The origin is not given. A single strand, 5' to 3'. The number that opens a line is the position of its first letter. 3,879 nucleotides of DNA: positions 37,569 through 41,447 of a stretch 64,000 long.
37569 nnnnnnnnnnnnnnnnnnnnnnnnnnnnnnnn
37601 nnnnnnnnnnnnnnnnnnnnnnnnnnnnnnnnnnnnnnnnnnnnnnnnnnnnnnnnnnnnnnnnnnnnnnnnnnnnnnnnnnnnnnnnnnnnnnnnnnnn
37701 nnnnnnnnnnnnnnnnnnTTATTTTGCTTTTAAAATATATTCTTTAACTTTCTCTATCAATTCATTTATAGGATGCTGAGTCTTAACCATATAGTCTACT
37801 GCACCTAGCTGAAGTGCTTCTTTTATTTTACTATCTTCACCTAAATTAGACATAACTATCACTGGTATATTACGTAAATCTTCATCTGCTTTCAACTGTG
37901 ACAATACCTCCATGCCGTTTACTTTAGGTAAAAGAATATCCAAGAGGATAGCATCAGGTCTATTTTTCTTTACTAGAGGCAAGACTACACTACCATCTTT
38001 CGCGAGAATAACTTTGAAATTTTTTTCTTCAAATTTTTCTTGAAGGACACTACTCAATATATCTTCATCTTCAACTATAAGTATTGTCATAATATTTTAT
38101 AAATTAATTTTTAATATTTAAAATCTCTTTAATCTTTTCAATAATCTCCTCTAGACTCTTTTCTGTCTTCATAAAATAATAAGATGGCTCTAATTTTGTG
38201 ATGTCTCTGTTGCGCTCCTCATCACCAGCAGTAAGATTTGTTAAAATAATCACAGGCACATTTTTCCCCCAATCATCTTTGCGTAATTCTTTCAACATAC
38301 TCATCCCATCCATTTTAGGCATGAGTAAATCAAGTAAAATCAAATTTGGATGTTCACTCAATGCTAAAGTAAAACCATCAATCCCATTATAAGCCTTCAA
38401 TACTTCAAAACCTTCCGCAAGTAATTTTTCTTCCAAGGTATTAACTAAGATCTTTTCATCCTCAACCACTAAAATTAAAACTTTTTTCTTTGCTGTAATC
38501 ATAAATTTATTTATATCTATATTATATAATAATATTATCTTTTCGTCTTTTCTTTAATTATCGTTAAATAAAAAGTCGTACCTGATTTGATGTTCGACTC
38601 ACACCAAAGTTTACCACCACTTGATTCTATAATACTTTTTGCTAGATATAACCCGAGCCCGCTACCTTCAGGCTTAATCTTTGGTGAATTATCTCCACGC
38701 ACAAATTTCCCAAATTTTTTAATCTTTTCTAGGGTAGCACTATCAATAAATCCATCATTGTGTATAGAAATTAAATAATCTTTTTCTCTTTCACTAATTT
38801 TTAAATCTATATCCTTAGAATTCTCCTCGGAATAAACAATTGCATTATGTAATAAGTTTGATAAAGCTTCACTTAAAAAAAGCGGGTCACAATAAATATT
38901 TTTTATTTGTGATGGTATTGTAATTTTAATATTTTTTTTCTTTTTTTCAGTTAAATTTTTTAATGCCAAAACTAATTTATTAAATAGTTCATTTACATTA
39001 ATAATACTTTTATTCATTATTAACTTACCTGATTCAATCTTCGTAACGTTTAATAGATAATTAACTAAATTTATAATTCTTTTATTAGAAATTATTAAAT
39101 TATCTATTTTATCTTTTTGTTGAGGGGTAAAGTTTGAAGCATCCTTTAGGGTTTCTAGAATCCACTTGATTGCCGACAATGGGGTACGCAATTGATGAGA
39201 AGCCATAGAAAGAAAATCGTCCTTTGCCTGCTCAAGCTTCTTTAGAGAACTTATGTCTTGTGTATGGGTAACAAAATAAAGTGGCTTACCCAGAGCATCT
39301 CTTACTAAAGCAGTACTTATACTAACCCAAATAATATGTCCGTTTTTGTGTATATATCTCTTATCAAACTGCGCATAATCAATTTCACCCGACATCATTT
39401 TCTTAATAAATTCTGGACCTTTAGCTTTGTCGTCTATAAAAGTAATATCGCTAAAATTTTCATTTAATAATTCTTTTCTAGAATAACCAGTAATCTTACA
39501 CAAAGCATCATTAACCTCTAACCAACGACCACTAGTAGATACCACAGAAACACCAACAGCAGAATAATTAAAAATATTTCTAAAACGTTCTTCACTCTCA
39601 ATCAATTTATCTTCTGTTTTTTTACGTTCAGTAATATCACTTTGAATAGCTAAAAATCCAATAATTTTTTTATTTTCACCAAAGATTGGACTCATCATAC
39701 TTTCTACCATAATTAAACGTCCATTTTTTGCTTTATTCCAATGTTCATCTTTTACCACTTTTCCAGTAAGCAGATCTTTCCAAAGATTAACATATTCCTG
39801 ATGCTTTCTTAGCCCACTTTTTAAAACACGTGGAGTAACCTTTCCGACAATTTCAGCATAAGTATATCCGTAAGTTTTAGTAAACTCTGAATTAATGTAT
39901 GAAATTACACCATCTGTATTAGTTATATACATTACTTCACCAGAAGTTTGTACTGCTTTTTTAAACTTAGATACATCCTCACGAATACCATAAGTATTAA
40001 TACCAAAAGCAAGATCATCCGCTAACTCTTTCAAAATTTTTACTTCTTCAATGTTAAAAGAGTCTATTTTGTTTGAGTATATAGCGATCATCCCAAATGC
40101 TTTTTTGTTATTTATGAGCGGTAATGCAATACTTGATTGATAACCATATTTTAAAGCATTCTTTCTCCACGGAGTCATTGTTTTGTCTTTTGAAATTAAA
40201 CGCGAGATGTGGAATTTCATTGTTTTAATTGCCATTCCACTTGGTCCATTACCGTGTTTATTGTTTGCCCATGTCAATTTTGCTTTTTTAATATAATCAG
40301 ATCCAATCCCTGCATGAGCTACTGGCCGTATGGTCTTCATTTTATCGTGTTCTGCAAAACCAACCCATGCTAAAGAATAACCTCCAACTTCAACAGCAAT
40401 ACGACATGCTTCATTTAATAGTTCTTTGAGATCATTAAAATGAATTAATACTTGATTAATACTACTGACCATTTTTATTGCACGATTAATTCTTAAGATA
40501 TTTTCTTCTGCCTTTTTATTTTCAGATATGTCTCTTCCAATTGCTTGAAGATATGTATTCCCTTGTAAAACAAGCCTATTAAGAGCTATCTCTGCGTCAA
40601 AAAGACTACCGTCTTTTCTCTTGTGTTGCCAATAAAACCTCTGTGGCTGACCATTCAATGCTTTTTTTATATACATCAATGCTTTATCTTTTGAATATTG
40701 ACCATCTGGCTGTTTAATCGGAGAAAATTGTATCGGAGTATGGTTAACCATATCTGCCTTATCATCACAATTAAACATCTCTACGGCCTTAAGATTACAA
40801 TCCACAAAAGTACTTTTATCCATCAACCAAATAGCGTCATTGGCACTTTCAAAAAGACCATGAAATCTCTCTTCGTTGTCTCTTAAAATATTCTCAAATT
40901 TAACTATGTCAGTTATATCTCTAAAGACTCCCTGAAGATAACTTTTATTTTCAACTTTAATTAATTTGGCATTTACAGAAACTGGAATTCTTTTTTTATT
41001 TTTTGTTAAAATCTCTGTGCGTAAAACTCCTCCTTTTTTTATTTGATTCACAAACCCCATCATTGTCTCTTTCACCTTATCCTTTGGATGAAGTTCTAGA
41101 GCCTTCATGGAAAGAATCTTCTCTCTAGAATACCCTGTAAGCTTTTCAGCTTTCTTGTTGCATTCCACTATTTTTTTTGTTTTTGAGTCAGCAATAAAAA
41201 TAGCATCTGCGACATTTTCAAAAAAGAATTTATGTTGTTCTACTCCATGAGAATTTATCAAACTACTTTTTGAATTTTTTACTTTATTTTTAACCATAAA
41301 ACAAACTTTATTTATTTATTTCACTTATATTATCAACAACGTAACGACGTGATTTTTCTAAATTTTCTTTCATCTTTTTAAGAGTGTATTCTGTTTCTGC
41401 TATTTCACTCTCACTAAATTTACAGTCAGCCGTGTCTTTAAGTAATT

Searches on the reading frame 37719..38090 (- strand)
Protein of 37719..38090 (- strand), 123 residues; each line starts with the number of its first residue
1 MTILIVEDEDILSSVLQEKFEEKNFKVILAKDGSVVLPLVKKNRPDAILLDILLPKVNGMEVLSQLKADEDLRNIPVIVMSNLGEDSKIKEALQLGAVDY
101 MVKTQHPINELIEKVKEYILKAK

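Call 3: search_protein_families(library=pfam, proteins=[window:37719-38090:-], max_evalue=1)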
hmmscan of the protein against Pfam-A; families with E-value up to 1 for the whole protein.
window:37719-38090:- (123 aa): 3 families
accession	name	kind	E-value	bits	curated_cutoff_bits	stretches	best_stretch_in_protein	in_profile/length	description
PF00072.30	Response_reg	-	3.1e-24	85.7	30.2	1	3-115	1-110/111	Response regulator receiver domain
PF05690.20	ThiG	-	0.044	13.6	23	1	70-104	171-205/247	Thiazole biosynthesis protein ThiG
PF01976.22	DUF116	-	0.13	12.2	25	1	16-49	76-109/155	Protein of unknown function DUF116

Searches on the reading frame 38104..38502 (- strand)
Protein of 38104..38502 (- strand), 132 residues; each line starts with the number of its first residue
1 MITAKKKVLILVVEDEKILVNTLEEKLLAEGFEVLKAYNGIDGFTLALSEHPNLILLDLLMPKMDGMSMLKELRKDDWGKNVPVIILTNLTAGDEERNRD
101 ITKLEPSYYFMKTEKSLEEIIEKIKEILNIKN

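Call 3: search_protein_families(library=pfam, proteins=[window:38104-38502:-], max_evalue=1)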
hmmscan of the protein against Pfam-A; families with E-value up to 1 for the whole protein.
window:38104-38502:- (132 aa): 1 family
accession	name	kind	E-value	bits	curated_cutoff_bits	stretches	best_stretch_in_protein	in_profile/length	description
PF00072.30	Response_reg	-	5.2e-18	65.7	30.2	1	10-124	1-110/111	Response regulator receiver domain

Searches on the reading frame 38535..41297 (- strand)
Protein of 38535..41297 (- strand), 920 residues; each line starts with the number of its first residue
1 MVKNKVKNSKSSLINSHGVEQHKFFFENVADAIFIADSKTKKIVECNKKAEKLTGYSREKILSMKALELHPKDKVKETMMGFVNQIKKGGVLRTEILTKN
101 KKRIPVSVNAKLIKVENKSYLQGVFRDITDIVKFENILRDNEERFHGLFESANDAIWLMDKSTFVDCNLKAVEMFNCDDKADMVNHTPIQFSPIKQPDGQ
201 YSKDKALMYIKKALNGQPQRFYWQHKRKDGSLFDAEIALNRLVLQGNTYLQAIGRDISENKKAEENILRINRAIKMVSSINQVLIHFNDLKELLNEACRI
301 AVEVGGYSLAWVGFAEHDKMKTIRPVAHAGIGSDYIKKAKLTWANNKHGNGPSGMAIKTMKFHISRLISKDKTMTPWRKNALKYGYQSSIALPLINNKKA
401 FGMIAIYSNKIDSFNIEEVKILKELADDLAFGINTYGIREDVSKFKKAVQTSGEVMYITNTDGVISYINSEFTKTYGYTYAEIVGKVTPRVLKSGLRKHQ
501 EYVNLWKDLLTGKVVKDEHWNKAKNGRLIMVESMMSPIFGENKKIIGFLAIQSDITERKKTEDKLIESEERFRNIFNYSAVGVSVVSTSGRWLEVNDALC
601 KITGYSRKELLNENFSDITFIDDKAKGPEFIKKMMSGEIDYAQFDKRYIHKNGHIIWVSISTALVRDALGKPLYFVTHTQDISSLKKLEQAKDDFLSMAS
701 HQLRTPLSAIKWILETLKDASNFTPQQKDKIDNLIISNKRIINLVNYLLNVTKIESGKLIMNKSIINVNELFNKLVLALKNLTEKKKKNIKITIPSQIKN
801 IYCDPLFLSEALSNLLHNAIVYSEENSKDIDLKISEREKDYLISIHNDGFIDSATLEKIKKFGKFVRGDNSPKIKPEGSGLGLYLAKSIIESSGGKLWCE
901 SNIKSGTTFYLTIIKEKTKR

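Call 3: search_protein_families(library=pfam, proteins=[window:38535-41297:-], max_evalue=1)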
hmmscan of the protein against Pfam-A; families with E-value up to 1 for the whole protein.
window:38535-41297:- (920 aa): 16 families
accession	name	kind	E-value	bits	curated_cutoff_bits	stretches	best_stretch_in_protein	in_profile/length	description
PF13426.13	PAS_9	-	2.7e-49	166.2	27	4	31-130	2-103/103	PAS domain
PF00989.32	PAS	-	6.9e-43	145.7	22.6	4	570-681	1-112/113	PAS fold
PF13188.13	PAS_8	-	1.7e-27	94.8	21.8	4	24-62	5-39/65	PAS domain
PF08447.18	PAS_3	-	2.1e-23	82.8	25.6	3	594-676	3-86/89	PAS fold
PF08448.16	PAS_4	-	1.3e-22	80.6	23.1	3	453-559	5-109/110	PAS fold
PF13185.12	GAF_2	-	1.3e-17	64.7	28.6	1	289-433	3-135/136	GAF domain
PF02518.31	HATPase_c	-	6.9e-17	62.3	26.4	1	804-913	2-107/111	Histidine kinase-, DNA gyrase B-, and HSP90-like ATPase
PF00512.31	HisKA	-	7.3e-14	52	26.9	1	691-757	1-66/66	His Kinase A (phospho-acceptor) domain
PF01590.32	GAF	-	2.6e-06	28.4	22.4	1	340-431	38-131/133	GAF domain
PF13492.12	GAF_3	-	9.2e-06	26.5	27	1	289-433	1-127/129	GAF domain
PF24990.1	PAS_13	-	0.00029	21.6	27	0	589-796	9-75/143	ERT1/acuK family PAS domain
PF24820.1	Diguanyl_cycl_sensor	-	0.0021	18.4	28.1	0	453-506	6-57/109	Diguanylate cyclase-like sensor domain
PF12860.13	PAS_7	-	0.0067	17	27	0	26-60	1-34/115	PAS fold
PF18095.7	PAS_12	-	0.031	14.3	22.6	0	30-64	56-90/153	UPF0242 C-terminal PAS-like domain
PF24862.1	SUS_EPBD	-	0.064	14.1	27.7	1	737-788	17-67/88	Sucrose synthase EPBD domain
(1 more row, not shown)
